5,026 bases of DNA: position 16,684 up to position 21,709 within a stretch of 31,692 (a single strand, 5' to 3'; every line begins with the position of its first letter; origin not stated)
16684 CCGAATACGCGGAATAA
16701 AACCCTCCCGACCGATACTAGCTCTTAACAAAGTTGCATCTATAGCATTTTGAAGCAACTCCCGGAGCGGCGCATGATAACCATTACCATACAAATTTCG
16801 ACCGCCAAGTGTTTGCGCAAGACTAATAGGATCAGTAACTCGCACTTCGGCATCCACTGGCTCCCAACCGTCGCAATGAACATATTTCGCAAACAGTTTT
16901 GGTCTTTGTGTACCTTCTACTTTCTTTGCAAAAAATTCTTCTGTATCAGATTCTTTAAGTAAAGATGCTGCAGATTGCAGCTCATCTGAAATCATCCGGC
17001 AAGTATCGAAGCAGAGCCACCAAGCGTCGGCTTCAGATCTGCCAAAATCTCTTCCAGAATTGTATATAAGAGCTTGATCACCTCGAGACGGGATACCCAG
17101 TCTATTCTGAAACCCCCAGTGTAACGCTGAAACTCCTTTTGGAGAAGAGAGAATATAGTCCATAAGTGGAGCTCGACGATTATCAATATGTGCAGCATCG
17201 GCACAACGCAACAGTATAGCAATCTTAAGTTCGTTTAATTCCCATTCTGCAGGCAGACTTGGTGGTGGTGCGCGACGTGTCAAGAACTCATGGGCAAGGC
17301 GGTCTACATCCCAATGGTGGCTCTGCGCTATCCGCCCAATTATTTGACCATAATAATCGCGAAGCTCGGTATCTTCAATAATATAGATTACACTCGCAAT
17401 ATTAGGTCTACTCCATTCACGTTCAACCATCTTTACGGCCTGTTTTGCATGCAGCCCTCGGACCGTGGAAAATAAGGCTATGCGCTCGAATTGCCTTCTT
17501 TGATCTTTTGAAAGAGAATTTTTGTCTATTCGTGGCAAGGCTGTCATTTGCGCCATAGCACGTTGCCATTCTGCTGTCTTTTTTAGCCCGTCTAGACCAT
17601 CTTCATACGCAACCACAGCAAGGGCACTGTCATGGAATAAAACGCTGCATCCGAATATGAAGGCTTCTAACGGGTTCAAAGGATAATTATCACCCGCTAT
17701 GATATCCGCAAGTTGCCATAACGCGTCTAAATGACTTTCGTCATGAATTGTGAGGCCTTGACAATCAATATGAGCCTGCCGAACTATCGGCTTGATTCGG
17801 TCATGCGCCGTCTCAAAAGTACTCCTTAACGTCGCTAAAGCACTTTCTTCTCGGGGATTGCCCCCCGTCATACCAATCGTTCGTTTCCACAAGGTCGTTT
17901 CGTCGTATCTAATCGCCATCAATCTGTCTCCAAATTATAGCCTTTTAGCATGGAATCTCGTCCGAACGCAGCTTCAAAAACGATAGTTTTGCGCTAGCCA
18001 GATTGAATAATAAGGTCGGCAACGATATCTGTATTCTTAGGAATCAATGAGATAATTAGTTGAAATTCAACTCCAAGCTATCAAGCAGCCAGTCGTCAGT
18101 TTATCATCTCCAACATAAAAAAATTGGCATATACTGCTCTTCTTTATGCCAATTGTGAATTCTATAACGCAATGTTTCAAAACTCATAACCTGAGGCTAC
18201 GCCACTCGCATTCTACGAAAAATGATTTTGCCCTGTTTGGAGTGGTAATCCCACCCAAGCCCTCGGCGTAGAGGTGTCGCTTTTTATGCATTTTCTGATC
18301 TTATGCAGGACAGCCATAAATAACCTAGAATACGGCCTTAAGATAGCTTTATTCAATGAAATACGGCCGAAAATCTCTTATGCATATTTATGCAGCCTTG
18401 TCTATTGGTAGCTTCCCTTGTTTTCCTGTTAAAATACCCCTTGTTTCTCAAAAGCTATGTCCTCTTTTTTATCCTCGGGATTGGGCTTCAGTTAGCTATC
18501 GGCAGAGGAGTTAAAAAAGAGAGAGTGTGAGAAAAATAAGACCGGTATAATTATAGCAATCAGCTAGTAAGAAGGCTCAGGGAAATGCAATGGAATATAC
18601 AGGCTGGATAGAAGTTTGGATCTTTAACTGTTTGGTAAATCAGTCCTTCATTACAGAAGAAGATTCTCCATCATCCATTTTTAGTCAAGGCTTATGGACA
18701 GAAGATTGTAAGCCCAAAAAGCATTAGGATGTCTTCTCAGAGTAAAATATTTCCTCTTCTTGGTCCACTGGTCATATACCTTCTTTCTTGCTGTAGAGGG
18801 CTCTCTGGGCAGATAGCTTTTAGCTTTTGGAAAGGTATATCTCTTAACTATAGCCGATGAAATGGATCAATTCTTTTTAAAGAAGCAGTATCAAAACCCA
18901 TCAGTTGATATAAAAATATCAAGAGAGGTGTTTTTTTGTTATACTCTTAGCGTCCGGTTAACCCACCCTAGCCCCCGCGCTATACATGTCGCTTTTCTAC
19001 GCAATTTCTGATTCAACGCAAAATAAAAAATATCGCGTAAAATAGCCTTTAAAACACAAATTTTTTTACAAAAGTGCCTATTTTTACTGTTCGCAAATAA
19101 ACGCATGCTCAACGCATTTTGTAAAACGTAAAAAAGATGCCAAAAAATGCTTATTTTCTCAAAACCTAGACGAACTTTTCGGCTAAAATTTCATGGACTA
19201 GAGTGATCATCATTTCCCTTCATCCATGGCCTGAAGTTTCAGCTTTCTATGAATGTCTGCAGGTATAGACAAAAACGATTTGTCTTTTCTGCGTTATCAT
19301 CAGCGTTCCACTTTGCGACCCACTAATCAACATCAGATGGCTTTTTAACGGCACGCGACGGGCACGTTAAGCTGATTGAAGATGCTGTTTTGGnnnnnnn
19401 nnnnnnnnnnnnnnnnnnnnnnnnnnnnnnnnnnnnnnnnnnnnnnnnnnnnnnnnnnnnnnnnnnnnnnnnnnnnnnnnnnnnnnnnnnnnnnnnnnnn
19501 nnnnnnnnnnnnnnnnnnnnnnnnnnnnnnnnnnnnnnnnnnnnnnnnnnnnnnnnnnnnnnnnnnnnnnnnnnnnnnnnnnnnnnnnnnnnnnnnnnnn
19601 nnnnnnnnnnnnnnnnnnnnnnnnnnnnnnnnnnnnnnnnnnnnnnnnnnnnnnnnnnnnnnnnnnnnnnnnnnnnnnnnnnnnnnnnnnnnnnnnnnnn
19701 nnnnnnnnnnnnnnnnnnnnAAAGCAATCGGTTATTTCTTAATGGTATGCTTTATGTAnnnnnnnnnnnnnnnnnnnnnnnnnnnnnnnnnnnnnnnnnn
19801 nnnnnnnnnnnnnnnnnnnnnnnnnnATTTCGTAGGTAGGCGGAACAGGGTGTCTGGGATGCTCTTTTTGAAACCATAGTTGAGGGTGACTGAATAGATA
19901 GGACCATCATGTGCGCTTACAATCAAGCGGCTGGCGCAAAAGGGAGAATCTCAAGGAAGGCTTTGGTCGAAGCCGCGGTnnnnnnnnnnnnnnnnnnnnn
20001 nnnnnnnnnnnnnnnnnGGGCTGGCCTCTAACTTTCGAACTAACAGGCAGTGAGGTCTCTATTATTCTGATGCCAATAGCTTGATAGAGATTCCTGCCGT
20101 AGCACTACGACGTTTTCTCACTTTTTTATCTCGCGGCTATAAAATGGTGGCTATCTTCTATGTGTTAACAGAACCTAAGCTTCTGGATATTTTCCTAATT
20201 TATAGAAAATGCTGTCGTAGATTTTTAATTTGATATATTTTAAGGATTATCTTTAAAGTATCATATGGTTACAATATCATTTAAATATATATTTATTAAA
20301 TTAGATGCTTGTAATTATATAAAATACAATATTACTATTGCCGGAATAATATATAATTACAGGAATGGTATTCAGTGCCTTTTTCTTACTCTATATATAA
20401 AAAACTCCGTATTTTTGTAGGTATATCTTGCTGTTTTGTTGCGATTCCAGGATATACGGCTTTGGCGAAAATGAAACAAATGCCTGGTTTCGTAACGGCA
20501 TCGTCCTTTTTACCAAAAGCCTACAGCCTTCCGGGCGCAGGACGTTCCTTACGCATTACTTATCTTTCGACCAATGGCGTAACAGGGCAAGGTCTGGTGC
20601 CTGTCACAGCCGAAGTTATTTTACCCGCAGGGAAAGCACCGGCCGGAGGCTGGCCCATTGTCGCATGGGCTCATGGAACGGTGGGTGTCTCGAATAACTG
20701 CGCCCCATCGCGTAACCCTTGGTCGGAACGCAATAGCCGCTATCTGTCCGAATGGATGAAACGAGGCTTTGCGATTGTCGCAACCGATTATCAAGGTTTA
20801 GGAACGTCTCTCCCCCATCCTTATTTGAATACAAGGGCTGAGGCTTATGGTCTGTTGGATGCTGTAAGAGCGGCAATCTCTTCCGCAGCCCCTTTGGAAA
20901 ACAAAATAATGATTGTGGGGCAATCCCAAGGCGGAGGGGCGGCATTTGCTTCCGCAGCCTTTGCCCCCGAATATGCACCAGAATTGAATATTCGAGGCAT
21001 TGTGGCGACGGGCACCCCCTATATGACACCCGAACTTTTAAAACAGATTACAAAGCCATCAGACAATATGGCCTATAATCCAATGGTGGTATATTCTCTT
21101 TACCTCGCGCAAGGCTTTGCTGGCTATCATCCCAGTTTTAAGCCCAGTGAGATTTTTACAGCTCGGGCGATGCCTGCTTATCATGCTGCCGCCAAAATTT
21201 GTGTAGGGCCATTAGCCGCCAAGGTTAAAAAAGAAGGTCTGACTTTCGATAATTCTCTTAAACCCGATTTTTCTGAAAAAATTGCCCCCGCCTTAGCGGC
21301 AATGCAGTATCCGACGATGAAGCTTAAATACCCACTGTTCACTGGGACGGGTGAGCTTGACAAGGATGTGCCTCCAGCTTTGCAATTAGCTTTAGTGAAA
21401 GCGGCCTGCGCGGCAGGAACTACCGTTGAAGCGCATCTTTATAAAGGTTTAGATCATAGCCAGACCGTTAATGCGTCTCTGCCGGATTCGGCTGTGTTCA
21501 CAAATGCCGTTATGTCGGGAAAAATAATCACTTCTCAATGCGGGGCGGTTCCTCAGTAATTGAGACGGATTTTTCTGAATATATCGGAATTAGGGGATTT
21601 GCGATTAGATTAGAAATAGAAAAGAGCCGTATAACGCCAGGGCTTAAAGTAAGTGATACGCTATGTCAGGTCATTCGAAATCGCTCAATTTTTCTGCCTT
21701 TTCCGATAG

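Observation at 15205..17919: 905-aa HD-like / GHKL ATPase fusion with an unassigned C-terminal half: candidate undescribed defence or conflict gene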

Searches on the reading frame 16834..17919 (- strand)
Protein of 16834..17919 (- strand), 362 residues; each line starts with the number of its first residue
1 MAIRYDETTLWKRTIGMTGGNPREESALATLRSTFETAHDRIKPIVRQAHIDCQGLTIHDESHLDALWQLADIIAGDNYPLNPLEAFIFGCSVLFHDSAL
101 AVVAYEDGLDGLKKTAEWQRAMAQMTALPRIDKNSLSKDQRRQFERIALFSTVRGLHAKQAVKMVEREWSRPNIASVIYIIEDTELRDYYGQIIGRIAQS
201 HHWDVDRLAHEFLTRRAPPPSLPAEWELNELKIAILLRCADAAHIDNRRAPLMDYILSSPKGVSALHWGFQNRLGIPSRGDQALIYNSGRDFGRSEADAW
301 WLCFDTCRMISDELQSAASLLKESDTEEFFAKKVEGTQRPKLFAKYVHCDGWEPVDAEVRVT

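Call 53: search_solved_structures(query=A4, max_evalue=10, show_alignments=2)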
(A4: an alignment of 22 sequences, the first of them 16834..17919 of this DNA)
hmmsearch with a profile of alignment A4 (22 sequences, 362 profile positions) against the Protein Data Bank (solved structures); distinct sequences matched with E-value up to 10: 1.
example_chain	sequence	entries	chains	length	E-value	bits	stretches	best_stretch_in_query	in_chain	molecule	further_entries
1ddz_A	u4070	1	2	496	0.0017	20.4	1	115-174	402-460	CARBONIC ANHYDRASE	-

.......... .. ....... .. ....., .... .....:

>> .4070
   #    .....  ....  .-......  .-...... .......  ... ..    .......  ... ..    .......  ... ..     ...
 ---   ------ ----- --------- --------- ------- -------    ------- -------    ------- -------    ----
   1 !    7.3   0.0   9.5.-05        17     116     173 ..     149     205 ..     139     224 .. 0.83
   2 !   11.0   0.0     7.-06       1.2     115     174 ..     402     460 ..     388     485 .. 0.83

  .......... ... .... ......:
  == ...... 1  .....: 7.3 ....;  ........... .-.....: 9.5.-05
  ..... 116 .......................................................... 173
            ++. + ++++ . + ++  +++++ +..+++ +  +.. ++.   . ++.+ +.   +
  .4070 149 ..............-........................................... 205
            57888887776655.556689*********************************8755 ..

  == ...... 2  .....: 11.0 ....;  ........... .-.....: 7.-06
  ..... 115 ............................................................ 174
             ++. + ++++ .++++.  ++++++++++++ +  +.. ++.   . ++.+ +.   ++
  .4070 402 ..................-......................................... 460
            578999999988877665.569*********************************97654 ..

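Call 61: predict_structure(alignment_id=A4)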
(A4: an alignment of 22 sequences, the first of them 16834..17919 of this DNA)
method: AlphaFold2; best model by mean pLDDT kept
length: 362 residues; sequences in the alignment: 22
mean_pLDDT: 87.6   pTM: 0.88
mean pLDDT of the five models: 87.6, 87.3, 86.8, 86.4, 86.0
residues with pLDDT >= 90: 210; 70-90: 118; 50-70: 28; < 50: 6
segments of 3 or more residues with pLDDT < 50: 255-257
pLDDT, mean of each block of 10 residues (from residue 1): 84 91 94 96 87 68 89 94 97 91 88 92 73 73 83 87 88 84 94 95 90 94 96 96 78 53 77 87 91 92 94 96 95 96 94 83 62
secondary structure, 60 per line:
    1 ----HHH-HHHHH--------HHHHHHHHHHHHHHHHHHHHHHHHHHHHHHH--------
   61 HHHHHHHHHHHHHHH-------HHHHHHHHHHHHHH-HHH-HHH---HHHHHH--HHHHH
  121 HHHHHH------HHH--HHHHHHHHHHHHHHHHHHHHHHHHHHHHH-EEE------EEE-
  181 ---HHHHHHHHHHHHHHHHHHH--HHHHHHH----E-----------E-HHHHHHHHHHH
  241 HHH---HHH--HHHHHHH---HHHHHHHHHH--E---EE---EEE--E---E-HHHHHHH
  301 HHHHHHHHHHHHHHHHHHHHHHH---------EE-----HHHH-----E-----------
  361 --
elements in order: H9-13 H22-52 H61-75 H83-96 H108-113 H116-126 H138-166 E168-170 E177-179 H184-202 H205-211 H230-243 H252-258 H262-271 E283-285 H294-323 H340-343

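Call 63: fold_search(model_id=the predicted structure, library=pdb)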
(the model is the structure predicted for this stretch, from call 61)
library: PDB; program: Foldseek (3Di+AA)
matches with E <= 10: 166; with E <= 0.001: 0
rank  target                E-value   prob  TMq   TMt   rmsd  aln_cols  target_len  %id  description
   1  4jib_B                1.3e-01  0.57  0.25  0.26  16.2       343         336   13  Crystal structure of of PDE2-inhibitor complex (released 2013-05-01)
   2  8fmz_A                1.7e-01  0.12  0.13  0.15  21.5       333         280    9  Neurotensin receptor allosterism revealed in complex with a biased allosteric modulator (released 2023-03-29)
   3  5ohj_A                1.8e-01  0.63  0.30  0.32  14.3       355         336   11  Human phosphodiesterase 4B catalytic domain in complex with a pyrrolidinyl inhibitor. (released 2017-12-13)
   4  5vp0_B                2.4e-01  0.41  0.25  0.26  16.3       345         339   13  Discovery of Clinical Candidate N-{(1S)-1-[3-Fluoro-4-(trifluoromethoxy)phenyl]-2-methoxyethyl}-7-methoxy-2-oxo-2,3-di (released 2017-08-23)
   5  8fn0_A                2.8e-01  0.11  0.13  0.15  20.8       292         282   10  CryoEM structure of Go-coupled NTSR1 with a biased allosteric modulator (released 2023-03-29)
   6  3v93_B                2.9e-01  0.41  0.27  0.29  15.1       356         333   12  unliganded structure of TcrPDEC1 catalytic domain (released 2012-02-22)
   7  9kgb                  4.0e-01  0.16  0.22  0.23  15.7       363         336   12  Crystal structure of tolypothrichol synthase (released 2025-04-09)
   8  9p85_R                4.6e-01  0.08  0.14  0.15  22.5       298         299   11  NTSR1-Gi-NTS(8-13) GTP-Bound Complex in the Canonical, AHD Closed State, 3DVA Sorted (C-Closed*-GTP) (released 2026-03-25)
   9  5xkm_E                5.1e-01  0.25  0.24  0.27  16.4       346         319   13  Crystal structure of human phosphodiesterase 2A in complex with 6-methyl-N-(1-(4-(trifluoromethoxy)phenyl)propyl)pyraz (released 2017-08-16)
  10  3v94_C                6.1e-01  0.33  0.28  0.30  15.5       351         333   11  TcrPDEC1 catalytic domain in complex with inhibitor wyq16 (released 2012-02-22)
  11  3v94_D                6.4e-01  0.25  0.28  0.30  15.4       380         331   13  TcrPDEC1 catalytic domain in complex with inhibitor wyq16 (released 2012-02-22)
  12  3v94_B                7.1e-01  0.25  0.27  0.29  15.4       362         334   12  TcrPDEC1 catalytic domain in complex with inhibitor wyq16 (released 2012-02-22)
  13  3v93_F                7.8e-01  0.21  0.26  0.28  15.7       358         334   12  unliganded structure of TcrPDEC1 catalytic domain (released 2012-02-22)
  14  2ovy                  7.8e-01  0.08  0.16  0.18  18.8       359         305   10  Crystal structure of the catalytic domain of rat phosphodiesterase 10A (released 2007-03-06)
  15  4i9z                  8.1e-01  0.16  0.24  0.27  14.3       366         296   11  Crystal structure of the PDE5A1 catalytic domain in complex with novel inhibitors (released 2014-01-01)
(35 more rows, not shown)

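Call 64: search_protein_families(library=pfam, alignment_id=A4, max_evalue=10)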
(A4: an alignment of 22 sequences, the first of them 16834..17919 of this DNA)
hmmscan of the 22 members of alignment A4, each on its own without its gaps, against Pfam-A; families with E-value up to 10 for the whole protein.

A. member 1, window:16834-17919:- (362 aa): 1 family
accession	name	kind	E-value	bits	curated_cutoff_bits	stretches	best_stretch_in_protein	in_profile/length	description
PF24391.1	HD-CE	-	1.6e-50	172.7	27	1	55-315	3-262/263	HD-CE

B. families by the number of members that match (of 22 scanned): 3 families
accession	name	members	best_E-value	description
PF24391.1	HD-CE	22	9.8e-57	HD-CE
PF21219.3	USH1C_N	1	0.17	Harmonin, N-terminal domain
PF18032.6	FRP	1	0.17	Photoprotection regulator fluorescence recovery protein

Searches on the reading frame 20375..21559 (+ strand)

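Call 10: search_protein_families(library=pfam, proteins=[window:20375-21559:+], max_evalue=0.01)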
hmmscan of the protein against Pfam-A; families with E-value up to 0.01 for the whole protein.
window:20375-21559:+ (394 aa): 6 families
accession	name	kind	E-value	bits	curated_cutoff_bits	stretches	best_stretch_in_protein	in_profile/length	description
PF03583.20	LIP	-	5.4e-16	59.2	23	1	124-284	19-174/286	Secretory lipase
PF12146.15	Hydrolase_4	-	7e-09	35.8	27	1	119-362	19-233/239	Serine aminopeptidase, S33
PF00561.26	Abhydrolase_1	-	1.1e-05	25.7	25.8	1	100-224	7-115/245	alpha/beta hydrolase fold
PF00326.27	Peptidase_S9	-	2.2e-05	24.5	22.6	0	308-362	134-188/213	Prolyl oligopeptidase family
PF12697.13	Abhydrolase_6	-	8e-05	23.8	26.3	1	129-361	25-204/217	Alpha/beta hydrolase family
PF02230.22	Abhydrolase_2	-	0.0012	19.2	23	0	317-365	155-203/217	Phospholipase/Carboxylesterase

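Call 54: search_protein_families(library=padloc, proteins=[window:20375-21559:+], max_evalue=0.001)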
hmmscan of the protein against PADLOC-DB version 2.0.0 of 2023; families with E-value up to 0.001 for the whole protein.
window:20375-21559:+ (394 aa): 0 families
